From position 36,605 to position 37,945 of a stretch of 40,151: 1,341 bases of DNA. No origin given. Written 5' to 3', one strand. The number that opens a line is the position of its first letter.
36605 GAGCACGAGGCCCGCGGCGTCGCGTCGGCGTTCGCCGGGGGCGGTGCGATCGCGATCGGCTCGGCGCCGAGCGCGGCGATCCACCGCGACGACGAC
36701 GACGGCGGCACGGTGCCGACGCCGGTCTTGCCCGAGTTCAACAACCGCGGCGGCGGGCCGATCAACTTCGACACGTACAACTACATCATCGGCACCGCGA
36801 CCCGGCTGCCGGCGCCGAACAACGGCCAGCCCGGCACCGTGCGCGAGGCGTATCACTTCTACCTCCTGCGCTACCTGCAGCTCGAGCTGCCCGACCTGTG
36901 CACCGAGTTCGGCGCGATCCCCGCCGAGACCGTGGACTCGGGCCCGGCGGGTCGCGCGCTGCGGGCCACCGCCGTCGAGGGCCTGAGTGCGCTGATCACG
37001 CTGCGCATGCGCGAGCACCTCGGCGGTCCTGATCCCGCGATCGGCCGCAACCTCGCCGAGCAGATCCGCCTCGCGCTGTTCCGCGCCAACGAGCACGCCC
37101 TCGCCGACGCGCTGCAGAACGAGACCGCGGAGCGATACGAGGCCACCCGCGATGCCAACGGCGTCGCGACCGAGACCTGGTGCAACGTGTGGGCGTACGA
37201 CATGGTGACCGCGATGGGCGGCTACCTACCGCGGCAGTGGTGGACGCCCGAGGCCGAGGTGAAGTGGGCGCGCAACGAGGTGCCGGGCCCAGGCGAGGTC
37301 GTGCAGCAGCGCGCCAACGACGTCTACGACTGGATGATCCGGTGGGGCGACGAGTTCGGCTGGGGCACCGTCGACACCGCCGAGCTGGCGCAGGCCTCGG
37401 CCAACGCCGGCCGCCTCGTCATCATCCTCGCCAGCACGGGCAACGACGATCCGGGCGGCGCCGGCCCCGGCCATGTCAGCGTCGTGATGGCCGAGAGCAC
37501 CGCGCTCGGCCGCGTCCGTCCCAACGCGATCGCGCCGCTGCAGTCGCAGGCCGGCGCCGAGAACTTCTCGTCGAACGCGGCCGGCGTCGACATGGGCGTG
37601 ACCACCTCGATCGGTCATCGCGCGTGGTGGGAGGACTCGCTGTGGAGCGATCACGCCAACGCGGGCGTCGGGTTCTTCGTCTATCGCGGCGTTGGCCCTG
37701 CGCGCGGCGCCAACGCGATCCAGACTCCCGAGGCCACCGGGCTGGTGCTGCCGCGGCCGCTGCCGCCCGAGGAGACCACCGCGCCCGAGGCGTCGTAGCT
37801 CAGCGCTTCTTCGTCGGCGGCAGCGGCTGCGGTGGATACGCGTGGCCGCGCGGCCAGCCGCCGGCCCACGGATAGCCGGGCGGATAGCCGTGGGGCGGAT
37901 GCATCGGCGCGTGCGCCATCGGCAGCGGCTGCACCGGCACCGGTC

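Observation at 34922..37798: Orphan ~958-aa toxin-like protein: a DUF4157 HExxH core between two different papain-like Cys/His domains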

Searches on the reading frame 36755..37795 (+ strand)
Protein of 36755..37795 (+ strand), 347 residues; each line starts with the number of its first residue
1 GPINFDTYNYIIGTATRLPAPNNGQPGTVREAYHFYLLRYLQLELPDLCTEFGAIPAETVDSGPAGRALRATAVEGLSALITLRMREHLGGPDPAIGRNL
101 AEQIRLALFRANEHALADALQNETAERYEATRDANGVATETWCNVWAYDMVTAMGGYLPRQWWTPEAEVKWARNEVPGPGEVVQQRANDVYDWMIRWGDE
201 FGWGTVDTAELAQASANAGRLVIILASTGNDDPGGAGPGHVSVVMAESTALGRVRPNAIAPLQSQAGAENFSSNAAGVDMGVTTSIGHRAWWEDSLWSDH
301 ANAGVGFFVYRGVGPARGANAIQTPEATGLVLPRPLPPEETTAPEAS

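Call 29: search_solved_structures(query=A3, max_evalue=10, show_alignments=2)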
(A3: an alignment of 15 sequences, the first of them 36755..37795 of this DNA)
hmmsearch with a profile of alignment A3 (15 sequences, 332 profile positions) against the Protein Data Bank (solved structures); distinct sequences matched with E-value up to 10: 6.
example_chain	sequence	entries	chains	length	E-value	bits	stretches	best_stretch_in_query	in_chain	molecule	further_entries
9wm0_A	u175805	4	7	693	0.42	12.9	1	169-239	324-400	ATP-dependent DNA helicase RecG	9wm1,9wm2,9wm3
4f4m_A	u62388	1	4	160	0.71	12.1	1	190-237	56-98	papain peptidoglycan amidase effector Tse1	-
4eqa_A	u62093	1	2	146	0.71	12.1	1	190-237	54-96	Putative uncharacterized protein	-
4eob_A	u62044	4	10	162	0.88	11.8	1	190-237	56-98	type VI amidase effector Tse1 | Putative uncharacterized protein | toxic effector Tse1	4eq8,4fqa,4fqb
7tvh_A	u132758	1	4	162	0.93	11.7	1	190-237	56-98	Peptidoglycan amidase Tse1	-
3vpi_A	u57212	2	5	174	0.99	11.6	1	190-237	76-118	type VI secretion exported 1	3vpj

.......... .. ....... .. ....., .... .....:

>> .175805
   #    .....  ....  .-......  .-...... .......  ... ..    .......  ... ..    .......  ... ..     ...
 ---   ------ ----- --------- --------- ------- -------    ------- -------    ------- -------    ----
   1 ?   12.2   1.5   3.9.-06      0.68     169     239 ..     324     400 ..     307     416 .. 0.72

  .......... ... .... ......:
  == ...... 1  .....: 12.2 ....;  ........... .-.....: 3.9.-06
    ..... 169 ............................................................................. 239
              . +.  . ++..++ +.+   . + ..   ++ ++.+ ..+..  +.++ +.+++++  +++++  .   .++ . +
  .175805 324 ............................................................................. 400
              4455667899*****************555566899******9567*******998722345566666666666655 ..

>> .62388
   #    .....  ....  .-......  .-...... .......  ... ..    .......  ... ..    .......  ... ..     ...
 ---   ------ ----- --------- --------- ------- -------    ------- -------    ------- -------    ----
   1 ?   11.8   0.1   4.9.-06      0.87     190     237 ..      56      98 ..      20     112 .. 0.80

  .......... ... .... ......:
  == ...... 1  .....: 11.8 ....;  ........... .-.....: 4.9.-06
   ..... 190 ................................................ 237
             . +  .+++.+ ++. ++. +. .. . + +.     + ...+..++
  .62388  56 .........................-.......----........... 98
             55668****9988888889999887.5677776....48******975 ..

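Call 33: find_homologous_proteins(query=A3, max_evalue=0.001)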
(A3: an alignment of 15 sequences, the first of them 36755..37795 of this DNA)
Query A3 (15 sequences) (347 aa, profile of the alignment): 36 proteins with E <= 0.001 among 8000 candidates.
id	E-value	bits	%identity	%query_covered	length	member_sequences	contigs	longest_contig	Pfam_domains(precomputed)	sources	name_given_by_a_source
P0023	9.5e-114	398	37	96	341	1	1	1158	-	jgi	jgi:hypothetical protein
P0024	1.1e-64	237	39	59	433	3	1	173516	-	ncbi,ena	-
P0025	2.8e-64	235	36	59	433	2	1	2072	-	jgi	jgi:hypothetical protein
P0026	9.1e-64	234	37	58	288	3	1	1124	-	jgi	jgi:hypothetical protein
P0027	2.2e-63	232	38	58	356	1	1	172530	-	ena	-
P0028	2.9e-63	232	35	66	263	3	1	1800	-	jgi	jgi:hypothetical protein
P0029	3.7e-63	232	37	58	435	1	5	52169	-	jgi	jgi:hypothetical protein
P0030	5.3e-63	231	37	58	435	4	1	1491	-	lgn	-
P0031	1.2e-62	230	34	68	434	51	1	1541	-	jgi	-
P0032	1.6e-61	226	36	54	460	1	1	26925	-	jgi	jgi:PAS domain-containing protein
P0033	1.0e-60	224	35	64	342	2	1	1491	-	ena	-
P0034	2.3e-60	223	33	68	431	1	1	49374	-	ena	-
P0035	2.6e-60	222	38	56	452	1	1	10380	PF01471.24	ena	-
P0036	4.3e-60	222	37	59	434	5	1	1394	-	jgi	jgi:hypothetical protein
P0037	1.0e-59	220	34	59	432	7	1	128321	-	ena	-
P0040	5.1e-59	218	38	50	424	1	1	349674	-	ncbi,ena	-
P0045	2.3e-57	213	38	56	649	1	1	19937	-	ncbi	-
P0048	2.5e-55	206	40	58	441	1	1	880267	PF01471.24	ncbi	-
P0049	3.0e-55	206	37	68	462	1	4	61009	-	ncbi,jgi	jgi:hypothetical protein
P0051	2.6e-53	199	38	73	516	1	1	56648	-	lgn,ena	-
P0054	4.6e-53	199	37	61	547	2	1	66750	PF13699.12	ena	-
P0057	2.1e-45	173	38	39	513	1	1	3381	PF01471.24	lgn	-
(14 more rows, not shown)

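Call 36: search_protein_families(library=pfam, proteins=[P0024, P0035, P0048, P0045, P0051, P0054, P0032, P0049, P0057, P0040], max_evalue=0.1)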
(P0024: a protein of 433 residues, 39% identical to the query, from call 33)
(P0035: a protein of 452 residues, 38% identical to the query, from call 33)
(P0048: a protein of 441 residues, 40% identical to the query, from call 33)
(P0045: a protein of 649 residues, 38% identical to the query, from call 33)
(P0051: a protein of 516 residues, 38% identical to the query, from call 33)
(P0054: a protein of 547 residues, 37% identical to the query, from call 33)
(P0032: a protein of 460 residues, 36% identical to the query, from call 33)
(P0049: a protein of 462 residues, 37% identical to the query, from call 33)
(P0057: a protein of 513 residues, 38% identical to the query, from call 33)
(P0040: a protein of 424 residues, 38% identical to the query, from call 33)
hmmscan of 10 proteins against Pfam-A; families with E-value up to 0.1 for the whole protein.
P0024 (433 aa): 0 families

P0035 (452 aa): 2 families
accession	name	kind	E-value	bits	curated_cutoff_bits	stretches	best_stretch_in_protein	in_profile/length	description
PF01471.23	PG_binding_1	-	4.7e-14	52.8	23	1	84-142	1-57/57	Putative peptidoglycan binding domain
PF23857.1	Phage_TAC_19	-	0.017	15.7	27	1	181-243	25-87/109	Phage tail chaperone protein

P0048 (441 aa): 1 family
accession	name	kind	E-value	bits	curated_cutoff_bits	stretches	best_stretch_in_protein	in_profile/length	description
PF01471.23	PG_binding_1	-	8.4e-17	61.6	23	1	75-132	2-57/57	Putative peptidoglycan binding domain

P0045 (649 aa): 1 family
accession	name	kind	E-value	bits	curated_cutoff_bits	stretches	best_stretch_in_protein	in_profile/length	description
PF01464.25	SLT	-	0.0069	16.4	21.3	1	334-435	7-103/117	Transglycosylase SLT domain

P0051 (516 aa): 0 families

P0054 (547 aa): 1 family
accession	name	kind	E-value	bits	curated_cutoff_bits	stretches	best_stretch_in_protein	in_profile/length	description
PF13699.11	eCIS_core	-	1e-26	93.3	22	1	60-136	1-77/79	eCIS core domain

P0032 (460 aa): 0 families

P0049 (462 aa): 0 families

P0057 (513 aa): 1 family
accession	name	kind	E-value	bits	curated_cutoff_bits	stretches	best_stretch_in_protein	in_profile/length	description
PF01471.23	PG_binding_1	-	6.1e-06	26.8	23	1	137-194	3-54/57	Putative peptidoglycan binding domain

P0040 (424 aa): 0 families

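Call 38: predict_structure(alignment_id=A3)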
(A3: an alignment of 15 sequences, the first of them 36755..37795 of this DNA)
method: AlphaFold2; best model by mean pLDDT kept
length: 347 residues; sequences in the alignment: 15
mean_pLDDT: 79.6   pTM: 0.80
mean pLDDT of the five models: 79.6, 76.7, 74.4, 73.9, 72.1
residues with pLDDT >= 90: 133; 70-90: 134; 50-70: 39; < 50: 41
segments of 3 or more residues with pLDDT < 50: 267-284, 320-339
pLDDT, mean of each block of 10 residues (from residue 1): 73 80 81 95 98 95 92 97 97 96 97 92 71 68 81 86 83 81 81 89 93 96 87 61 93 87 68 35 55 80 89 60 43 43 55
secondary structure, 60 per line:
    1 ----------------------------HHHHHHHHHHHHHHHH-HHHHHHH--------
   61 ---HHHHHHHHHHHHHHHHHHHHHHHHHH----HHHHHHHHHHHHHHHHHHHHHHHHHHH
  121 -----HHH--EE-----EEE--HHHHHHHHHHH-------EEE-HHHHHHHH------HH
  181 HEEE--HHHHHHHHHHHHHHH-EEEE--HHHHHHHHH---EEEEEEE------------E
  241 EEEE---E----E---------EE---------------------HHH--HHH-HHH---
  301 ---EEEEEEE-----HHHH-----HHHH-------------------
elements in order: H29-44 H46-52 H64-89 H94-120 E138-140 H143-153 E161-163 H165-172 E182-184 H187-201 E203-206 H209-217 E221-227 E240-244 E304-310 H316-319 H325-328

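Call 42: fold_search(model_id=the predicted structure, library=pdb)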
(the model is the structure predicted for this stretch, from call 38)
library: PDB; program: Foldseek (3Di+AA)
matches with E <= 10: 210; with E <= 0.001: 0
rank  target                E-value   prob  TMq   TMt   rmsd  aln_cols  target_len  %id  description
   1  4fge_A                5.5e-03  1.00  0.20  0.41   8.0       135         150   21  Structure of the effector protein Tse1 from Pseudomonas aeruginosa (released 2012-06-20)
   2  1x9y_A                1.0e+00  0.08  0.15  0.15  13.6       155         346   12  The prostaphopain B structure (released 2004-11-23)
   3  4cgk_B                1.1e+00  0.02  0.09  0.09  34.7       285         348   14  Crystal structure of the essential protein PcsB from Streptococcus pneumoniae (released 2014-05-21)
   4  8oig_A                1.2e+00  0.16  0.14  0.24   7.5        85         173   13  Crystal Structure of Staphopain C from Staphylococcus aureus (released 2023-06-21)
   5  4esa_A                1.4e+00  0.12  0.13  0.25   7.9        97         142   21  X-ray structure of carbonmonoxy hemoglobin of Eleginops maclovinus (released 2012-11-07)
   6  3pwq_K                1.6e+00  0.07  0.12  0.17  16.9       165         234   15  The Phenylacetyl-CoA monooxygenase PaaAC subcomplex (released 2011-01-19)
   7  1jeb_A                1.8e+00  0.11  0.13  0.27   8.2       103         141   16  Chimeric Human/Mouse Carbonmonoxy Hemoglobin (Human Zeta2 / Mouse Beta2) (released 2002-01-23)
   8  1pxv_A                2.2e+00  0.12  0.15  0.24   7.3        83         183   14  The staphostatin-staphopain complex: a forward binding inhibitor in complex with its target cysteine protease (released 2003-10-21)
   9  3p47                  2.2e+00  0.08  0.12  0.15  10.2       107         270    8  Crystal structure of Entamoeba histolytica Serine acetyltransferase 1 in complex with L-cysteine (released 2011-02-02)
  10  3lr8_A                2.2e+00  0.07  0.10  0.20  12.5       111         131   10  Self-assembly of spider silk proteins is controlled by a pH-sensitive relay (released 2010-05-12)
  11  7e7o_A                2.3e+00  0.11  0.12  0.03  12.4        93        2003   15  Cryo-EM structure of human ABCA4 in NRPE-bound state (released 2021-06-30)
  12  4cgk_A                2.3e+00  0.01  0.09  0.09  34.9       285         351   14  Crystal structure of the essential protein PcsB from Streptococcus pneumoniae (released 2014-05-21)
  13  3lxt_B                2.5e+00  0.09  0.13  0.21  13.6       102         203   16  Crystal structure of Glutathione S Transferase from Pseudomonas fluorescens (released 2010-03-09)
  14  6l85_A                2.5e+00  0.06  0.11  0.10  11.3        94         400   12  The sodium-dependent phosphate transporter (released 2020-09-16)
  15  6bpp_B                2.5e+00  0.06  0.10  0.07  17.1       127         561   14  E. coli MsbA in complex with LPS and inhibitor G092 (released 2018-05-02)
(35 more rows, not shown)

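Call 45: find_encoding_contigs(protein=P0054, flank=10000, max_places=1)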
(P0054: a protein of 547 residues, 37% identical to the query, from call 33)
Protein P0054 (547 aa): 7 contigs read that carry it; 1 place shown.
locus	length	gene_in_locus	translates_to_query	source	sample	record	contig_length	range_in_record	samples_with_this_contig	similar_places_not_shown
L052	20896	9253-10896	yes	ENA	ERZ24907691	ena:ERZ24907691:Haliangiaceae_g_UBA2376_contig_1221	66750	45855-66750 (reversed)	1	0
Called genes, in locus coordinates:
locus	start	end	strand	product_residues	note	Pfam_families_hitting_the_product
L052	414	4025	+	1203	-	PF00069:Pkinase, PF03109:ABC1 (weak), PF06293:Kdo (faint), PF07714:PK_Tyr_Ser-Thr, PF13191:AAA_16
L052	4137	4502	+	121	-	PF12840:HTH_20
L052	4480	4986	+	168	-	PF10604:Polyketide_cyc2 (weak), PF08327:AHSA1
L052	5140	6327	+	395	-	-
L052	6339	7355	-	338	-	PF01370:Epimerase, PF02719:Polysacc_synt_2, PF04321:RmlD_sub_bind, PF05368:NmrA (faint), PF01073:3Beta_HSD, PF07993:NAD_binding_4 (faint), PF13460:NAD_binding_10, PF16363:GDP_Man_Dehyd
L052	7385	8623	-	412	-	PF01053:Cys_Met_Meta_PP, PF00155:Aminotran_1_2, PF00266:Aminotran_5 (weak)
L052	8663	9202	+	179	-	PF13404:HTH_AsnC-type, PF13412:HTH_24, PF22451:NirdL-like_HTH (faint), PF01037:AsnC_trans_reg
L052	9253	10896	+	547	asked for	PF13699:eCIS_core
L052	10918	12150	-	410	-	PF07719:TPR_2 (faint), PF13432:TPR_16 (faint), PF13424:TPR_12 (faint)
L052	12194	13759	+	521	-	-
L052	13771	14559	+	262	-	PF13508:Acetyltransf_7 (faint), PF13480:Acetyltransf_6 (faint), PF13527:Acetyltransf_9 (weak)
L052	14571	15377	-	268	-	-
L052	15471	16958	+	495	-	PF00069:Pkinase, PF03109:ABC1 (faint), PF07714:PK_Tyr_Ser-Thr, PF01636:APH (faint), PF06293:Kdo (faint)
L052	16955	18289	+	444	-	-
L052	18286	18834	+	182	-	-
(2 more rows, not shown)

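Call 46: find_encoding_contigs(protein=P0024, flank=10000, max_places=1)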
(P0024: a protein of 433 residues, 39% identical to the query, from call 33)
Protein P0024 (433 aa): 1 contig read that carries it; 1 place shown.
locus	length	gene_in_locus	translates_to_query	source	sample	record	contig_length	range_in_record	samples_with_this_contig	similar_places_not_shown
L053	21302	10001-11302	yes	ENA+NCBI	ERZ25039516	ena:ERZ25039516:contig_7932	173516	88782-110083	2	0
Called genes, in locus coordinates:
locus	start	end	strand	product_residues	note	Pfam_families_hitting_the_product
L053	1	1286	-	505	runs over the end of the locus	PF00474:SSF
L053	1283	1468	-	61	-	PF11755:DUF3311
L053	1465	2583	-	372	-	PF01546:Peptidase_M20, PF07687:M20_dimer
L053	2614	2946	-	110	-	PF07045:DUF1330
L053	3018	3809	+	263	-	PF12146:Hydrolase_4, PF00561:Abhydrolase_1, PF12697:Abhydrolase_6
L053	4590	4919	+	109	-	PF07228:SpoIIE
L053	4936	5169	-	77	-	-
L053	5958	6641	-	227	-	PF00106:adh_short, PF01370:Epimerase, PF08659:KR (weak), PF13460:NAD_binding_10, PF13561:adh_short_C2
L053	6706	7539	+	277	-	PF13560:HTH_31, PF01381:HTH_3, PF17765:MLTR_LBD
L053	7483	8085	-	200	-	PF01872:RibD_C (weak)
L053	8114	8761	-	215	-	-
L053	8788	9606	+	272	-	-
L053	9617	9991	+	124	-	PF00254:FKBP_C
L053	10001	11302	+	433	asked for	-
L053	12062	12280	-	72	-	PF13242:Hydrolase_like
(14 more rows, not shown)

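Call 47: find_encoding_contigs(protein=P0048, flank=10000, max_places=1)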
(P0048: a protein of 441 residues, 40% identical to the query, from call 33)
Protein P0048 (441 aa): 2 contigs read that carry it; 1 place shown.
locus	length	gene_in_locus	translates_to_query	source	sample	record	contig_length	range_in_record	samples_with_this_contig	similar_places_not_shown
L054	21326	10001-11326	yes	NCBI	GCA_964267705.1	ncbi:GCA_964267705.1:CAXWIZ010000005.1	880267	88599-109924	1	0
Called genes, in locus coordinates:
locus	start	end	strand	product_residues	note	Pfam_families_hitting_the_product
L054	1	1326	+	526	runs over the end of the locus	PF04984:Phage_sheath_1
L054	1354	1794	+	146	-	PF06841:Phage_T4_gp19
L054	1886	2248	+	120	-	-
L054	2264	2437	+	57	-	-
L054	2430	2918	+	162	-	PF06841:Phage_T4_gp19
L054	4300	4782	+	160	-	-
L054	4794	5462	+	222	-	PF19266:CIS_tube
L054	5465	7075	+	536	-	PF05954:Phage_GPD, PF24032:YQBQ (faint), PF04717:Phage_base_V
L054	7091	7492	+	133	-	PF05488:PAAR_motif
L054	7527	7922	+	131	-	PF10934:Sheath_initiator (weak), PF04965:GPW_gp25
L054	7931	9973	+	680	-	PF04865:Baseplate_J (faint)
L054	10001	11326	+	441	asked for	PF01471:PG_binding_1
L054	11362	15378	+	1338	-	-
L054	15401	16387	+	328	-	PF16697:Yop-YscD_cpl, PF00498:FHA, PF10076:Phage_Mu_Gp48 (weak), PF09684:Tail_P2_I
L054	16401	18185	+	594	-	PF00069:Pkinase, PF07714:PK_Tyr_Ser-Thr, PF16697:Yop-YscD_cpl, PF00498:FHA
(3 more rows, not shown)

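Call 78: fold_search(model_id=the predicted structure, library=viral)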
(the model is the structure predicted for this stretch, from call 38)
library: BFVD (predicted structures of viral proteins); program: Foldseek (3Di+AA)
matches with E <= 10: 184; with E <= 0.001: 0
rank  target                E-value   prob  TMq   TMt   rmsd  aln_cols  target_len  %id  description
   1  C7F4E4                7.0e-01  0.10  0.16  0.14  11.1       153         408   16  (no name in the UniProt tables at hand)
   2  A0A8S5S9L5            8.3e-01  0.16  0.12  0.12  11.1        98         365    9  Capsid protein [Phage sp. ctGns7]
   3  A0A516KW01            8.3e-01  0.15  0.16  0.10  19.2       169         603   12  (no name in the UniProt tables at hand)
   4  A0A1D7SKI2            8.3e-01  0.07  0.19  0.08  17.8       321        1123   16  Lysozyme [Cyanophage S-RIM14]
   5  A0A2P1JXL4            9.3e-01  0.04  0.09  0.07  19.2       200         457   16  Uncharacterized protein [Rhodococcus phage Finch]
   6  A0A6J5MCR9            1.2e+00  0.10  0.12  0.08  15.4       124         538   14  Uncharacterized protein [uncultured Caudovirales phage]
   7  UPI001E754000         1.2e+00  0.03  0.09  0.14  22.6       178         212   10  (no name look-up for this kind of identifier)
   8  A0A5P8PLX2            1.3e+00  0.14  0.11  0.20   9.0        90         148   14  (no name in the UniProt tables at hand)
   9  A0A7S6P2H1            1.3e+00  0.07  0.15  0.25  17.4       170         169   14  (no name in the UniProt tables at hand)
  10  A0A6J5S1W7            1.4e+00  0.06  0.11  0.10  19.2       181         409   12  Uncharacterized protein [uncultured Caudovirales phage]
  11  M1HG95                1.5e+00  0.13  0.16  0.16   9.7       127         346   12  (no name in the UniProt tables at hand)
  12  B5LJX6                1.5e+00  0.07  0.10  0.21  12.3       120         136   10  Holin [Mycobacterium phage Rizal]
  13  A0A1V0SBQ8            1.9e+00  0.08  0.12  0.14  12.1       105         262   15  t-SNARE complex subunit, syntaxin [Catovirus CTV1]
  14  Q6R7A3                2.2e+00  0.05  0.11  0.12  13.6       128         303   12  Uncharacterized protein ORF123 [Ostreid herpesvirus 1 (isolate France)]
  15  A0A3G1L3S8            2.3e+00  0.04  0.15  0.17  12.1       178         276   11  Putative peptidoglycan-binding protein [Synechococcus phage S-CBWM1]
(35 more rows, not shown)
